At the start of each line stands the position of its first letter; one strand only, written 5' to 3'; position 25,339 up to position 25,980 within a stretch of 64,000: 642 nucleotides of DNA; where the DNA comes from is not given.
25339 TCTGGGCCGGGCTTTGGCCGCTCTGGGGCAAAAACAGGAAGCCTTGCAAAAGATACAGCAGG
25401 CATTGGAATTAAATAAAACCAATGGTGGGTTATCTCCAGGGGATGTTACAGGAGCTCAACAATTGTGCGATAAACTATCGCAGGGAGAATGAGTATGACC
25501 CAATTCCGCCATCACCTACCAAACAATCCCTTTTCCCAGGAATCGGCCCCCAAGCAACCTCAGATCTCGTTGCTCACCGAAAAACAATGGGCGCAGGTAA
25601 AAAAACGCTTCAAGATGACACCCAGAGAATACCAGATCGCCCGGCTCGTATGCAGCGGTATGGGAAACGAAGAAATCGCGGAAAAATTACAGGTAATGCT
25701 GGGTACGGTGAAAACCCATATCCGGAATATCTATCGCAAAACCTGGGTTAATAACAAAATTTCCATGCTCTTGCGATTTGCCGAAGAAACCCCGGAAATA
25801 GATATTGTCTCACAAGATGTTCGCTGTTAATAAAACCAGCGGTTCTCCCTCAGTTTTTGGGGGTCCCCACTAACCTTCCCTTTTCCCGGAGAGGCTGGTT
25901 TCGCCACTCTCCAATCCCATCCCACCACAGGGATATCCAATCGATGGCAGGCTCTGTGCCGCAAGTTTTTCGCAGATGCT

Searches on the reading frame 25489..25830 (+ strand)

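Call 60: search_protein_families(library=pfam, proteins=[window:25489-25830:+], max_evalue=0.01)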
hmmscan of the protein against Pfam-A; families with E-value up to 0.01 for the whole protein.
window:25489-25830:+ (113 aa): 2 families
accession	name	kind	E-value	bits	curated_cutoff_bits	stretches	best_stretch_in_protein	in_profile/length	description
PF00196.25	GerE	-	5.9e-13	48.7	23.5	1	43-91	3-51/57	Bacterial regulatory proteins, luxR family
PF08281.18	Sigma70_r4_2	-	0.00031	20.8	25.7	1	56-81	25-50/54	Sigma-70, region 4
